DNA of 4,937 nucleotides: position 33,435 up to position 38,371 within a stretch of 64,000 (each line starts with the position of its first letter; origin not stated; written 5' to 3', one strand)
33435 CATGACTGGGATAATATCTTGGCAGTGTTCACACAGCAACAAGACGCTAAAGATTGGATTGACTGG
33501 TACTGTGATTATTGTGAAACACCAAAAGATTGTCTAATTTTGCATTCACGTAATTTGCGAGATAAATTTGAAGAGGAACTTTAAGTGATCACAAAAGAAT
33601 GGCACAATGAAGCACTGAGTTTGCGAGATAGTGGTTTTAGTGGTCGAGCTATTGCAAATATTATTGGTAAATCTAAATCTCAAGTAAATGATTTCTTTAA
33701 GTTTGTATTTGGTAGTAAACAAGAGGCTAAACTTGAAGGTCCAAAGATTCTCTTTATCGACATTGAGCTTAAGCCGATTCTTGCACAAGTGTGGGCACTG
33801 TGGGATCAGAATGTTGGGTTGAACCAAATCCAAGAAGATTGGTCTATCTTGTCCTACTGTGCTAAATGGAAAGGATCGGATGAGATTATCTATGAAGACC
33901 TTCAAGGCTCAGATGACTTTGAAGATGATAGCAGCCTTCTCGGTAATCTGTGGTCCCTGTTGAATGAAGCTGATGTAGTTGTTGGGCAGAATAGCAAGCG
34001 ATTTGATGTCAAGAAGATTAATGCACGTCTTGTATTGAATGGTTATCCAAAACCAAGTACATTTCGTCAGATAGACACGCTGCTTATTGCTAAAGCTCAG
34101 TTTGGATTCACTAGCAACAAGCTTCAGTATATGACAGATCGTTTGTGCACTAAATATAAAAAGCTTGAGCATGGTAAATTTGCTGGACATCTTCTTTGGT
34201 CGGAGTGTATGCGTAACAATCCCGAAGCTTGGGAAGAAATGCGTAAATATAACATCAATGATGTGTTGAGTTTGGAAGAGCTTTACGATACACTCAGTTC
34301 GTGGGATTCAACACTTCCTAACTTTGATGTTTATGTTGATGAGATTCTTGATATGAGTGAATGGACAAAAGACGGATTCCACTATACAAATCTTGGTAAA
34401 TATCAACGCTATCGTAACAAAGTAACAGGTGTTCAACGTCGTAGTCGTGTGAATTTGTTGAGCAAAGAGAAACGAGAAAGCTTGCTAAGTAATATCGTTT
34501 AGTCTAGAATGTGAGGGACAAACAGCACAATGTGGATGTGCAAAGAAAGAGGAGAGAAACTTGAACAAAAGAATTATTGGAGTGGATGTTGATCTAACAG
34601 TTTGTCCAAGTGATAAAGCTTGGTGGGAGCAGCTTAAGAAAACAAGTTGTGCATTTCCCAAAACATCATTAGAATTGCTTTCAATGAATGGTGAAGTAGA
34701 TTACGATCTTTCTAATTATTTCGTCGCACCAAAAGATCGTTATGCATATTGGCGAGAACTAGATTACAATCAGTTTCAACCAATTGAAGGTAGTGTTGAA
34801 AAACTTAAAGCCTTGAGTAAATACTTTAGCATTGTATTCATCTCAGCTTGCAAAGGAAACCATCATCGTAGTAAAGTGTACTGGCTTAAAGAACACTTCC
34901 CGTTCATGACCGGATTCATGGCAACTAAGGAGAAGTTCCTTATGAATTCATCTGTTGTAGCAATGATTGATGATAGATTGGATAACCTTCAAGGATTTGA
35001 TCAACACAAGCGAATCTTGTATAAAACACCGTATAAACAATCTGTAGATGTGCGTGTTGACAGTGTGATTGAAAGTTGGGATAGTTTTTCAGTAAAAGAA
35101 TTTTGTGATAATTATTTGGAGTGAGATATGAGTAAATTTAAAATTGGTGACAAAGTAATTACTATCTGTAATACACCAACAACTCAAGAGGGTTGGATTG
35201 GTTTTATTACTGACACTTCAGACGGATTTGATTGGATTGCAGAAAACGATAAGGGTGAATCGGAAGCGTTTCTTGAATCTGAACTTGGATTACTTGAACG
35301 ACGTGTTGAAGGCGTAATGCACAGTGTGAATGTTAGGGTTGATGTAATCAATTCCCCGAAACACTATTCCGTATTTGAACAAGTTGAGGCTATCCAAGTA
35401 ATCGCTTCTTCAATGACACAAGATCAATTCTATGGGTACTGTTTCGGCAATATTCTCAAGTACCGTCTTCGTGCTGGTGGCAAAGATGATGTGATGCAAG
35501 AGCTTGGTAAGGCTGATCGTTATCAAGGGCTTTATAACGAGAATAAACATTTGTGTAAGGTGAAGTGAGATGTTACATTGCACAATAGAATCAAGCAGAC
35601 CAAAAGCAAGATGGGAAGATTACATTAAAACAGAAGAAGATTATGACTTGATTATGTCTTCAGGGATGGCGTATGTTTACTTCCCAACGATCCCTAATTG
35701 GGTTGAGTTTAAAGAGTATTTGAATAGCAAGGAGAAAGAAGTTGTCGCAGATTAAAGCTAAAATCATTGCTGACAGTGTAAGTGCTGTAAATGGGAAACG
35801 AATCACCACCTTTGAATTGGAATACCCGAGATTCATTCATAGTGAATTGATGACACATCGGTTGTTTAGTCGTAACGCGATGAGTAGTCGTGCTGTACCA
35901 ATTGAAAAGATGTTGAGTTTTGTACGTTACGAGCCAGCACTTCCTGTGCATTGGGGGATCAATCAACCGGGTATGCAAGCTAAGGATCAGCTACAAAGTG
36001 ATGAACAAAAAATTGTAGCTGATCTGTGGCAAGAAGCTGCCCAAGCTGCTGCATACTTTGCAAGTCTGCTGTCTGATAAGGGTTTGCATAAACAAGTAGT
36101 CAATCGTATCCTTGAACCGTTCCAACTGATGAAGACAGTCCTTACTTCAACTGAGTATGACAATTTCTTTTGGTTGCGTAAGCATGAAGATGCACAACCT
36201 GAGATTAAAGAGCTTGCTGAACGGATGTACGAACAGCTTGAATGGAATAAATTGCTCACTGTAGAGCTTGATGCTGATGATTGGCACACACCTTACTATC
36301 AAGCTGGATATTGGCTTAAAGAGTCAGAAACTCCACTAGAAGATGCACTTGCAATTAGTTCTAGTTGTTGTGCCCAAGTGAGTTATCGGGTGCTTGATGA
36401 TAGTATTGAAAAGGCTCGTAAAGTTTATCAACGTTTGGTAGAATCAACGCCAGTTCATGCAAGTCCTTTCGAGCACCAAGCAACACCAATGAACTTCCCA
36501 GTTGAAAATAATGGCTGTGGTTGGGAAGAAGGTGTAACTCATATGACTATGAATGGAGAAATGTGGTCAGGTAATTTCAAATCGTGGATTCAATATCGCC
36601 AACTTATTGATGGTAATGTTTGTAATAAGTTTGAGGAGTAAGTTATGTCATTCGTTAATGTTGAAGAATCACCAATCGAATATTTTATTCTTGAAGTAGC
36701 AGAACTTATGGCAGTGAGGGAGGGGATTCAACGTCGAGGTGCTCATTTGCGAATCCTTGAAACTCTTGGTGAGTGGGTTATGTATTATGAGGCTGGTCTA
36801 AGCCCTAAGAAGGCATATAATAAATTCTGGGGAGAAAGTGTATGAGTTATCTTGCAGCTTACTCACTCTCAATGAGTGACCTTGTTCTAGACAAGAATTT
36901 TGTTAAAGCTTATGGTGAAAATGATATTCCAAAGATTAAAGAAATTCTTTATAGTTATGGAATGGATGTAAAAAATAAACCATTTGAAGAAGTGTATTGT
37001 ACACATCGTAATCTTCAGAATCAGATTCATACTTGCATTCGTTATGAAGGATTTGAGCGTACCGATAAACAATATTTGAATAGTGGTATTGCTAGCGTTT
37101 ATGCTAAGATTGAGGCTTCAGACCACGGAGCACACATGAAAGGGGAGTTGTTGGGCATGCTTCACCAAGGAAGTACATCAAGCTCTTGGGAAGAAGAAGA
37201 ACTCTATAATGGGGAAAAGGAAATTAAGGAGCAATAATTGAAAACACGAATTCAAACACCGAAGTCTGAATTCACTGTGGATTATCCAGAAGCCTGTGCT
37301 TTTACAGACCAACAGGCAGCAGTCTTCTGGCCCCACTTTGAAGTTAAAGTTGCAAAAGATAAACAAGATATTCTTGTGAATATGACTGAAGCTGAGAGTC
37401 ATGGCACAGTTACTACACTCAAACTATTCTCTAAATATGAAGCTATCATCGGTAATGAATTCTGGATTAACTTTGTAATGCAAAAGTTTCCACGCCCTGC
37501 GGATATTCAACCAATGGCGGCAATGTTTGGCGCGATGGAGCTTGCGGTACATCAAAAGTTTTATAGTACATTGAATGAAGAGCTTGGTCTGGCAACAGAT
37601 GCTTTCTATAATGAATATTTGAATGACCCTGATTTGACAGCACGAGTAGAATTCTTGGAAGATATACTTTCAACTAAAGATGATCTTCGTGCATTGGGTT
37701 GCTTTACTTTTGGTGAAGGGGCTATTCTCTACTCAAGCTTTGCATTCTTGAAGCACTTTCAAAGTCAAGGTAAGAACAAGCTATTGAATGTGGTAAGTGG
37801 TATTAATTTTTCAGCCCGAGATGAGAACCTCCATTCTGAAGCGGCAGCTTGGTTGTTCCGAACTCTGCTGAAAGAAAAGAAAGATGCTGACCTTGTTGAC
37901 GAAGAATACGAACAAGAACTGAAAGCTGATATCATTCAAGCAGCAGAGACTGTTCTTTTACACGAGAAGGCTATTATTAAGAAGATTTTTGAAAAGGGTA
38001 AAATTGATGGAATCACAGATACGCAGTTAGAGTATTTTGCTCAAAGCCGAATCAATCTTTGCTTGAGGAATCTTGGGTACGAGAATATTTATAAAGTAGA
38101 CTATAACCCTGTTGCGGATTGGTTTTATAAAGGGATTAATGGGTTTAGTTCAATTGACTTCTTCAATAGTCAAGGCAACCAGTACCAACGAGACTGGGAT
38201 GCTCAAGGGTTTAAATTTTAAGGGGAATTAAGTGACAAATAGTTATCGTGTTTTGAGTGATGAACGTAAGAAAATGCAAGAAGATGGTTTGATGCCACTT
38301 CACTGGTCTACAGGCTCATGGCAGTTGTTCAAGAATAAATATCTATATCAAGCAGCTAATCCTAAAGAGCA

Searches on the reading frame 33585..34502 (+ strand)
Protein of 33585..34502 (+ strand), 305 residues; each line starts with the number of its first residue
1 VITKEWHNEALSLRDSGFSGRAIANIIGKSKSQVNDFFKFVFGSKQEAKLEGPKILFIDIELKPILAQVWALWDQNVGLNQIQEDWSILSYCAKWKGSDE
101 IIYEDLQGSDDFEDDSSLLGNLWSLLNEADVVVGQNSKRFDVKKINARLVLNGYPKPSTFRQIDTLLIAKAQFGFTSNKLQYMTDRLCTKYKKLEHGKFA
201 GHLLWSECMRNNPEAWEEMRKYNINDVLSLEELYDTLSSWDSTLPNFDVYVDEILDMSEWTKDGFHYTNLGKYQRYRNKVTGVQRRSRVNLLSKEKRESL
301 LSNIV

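Call 14: search_protein_families(library=pfam, proteins=[window:33585-34502:+], max_evalue=0.01)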
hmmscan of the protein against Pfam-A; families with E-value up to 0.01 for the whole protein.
window:33585-34502:+ (305 aa): 1 family
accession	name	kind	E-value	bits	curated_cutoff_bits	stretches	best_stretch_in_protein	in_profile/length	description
PF13482.12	RNase_H_2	-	3.5e-09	37.2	22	1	109-237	38-164/165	RNase_H superfamily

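Call 15: search_protein_families(library=phrogs, proteins=[window:33585-34502:+], max_evalue=0.001)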
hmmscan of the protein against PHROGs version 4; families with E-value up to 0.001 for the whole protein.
window:33585-34502:+ (305 aa): 2 families
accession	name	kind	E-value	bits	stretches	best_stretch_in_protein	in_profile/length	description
phrog_403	-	DNA, RNA and nucleotide metabolism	9.3e-102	341.2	1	3-304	3-320/321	DNA polymerase exonuclease subunit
phrog_17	-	DNA, RNA and nucleotide metabolism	0.00015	20.8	1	86-239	690-826/1445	DNA polymerase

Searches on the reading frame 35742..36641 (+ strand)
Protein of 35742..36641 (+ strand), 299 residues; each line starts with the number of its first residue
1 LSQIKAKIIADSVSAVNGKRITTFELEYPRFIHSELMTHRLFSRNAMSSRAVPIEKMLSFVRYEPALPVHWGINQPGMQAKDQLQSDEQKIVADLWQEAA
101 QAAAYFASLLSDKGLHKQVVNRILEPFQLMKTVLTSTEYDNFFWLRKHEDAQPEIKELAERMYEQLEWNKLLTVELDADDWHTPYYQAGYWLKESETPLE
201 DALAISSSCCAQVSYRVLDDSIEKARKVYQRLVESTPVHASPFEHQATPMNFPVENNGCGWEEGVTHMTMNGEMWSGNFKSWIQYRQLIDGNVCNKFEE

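Call 14: search_protein_families(library=pfam, proteins=[window:35742-36641:+], max_evalue=0.01)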
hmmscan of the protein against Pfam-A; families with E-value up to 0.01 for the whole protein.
window:35742-36641:+ (299 aa): 1 family
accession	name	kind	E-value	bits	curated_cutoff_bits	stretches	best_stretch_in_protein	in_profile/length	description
PF02511.20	Thy1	-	8.1e-13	49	24.8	1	23-166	60-185/191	Thymidylate synthase complementing protein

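Call 15: search_protein_families(library=phrogs, proteins=[window:35742-36641:+], max_evalue=0.001)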
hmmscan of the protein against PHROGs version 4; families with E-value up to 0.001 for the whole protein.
window:35742-36641:+ (299 aa): 1 family
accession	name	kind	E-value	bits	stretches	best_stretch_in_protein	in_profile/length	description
phrog_85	-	DNA, RNA and nucleotide metabolism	5.5e-113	380.2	1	2-298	408-708/866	thymidylate synthase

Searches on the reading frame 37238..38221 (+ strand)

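Call 14: search_protein_families(library=pfam, proteins=[window:37238-38221:+], max_evalue=0.01)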
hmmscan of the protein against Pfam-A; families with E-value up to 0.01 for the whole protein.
window:37238-38221:+ (327 aa): 1 family
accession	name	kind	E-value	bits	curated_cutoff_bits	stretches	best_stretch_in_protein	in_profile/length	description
PF00268.27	Ribonuc_red_sm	-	1e-40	140.3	33.6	1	12-291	5-281/281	Ribonucleotide reductase, small chain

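Call 15: search_protein_families(library=phrogs, proteins=[window:37238-38221:+], max_evalue=0.001)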
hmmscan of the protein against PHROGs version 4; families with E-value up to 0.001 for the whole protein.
window:37238-38221:+ (327 aa): 4 families
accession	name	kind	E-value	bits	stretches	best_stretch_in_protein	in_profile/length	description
phrog_86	-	DNA, RNA and nucleotide metabolism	4.9e-72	244.3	1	13-323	73-391/504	ribonucleoside diphosphate reductase small subunit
phrog_30939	-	DNA, RNA and nucleotide metabolism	8.1e-65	220.2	1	21-325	27-328/977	ribonucleotide reductase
phrog_8368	-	DNA, RNA and nucleotide metabolism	0.0006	20.8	1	189-282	8-99/156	aerobic NDP reductase small subunit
phrog_7909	-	DNA, RNA and nucleotide metabolism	0.00066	20.8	0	265-317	18-71/92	ribonucleoside-diphosphate reductase beta subunit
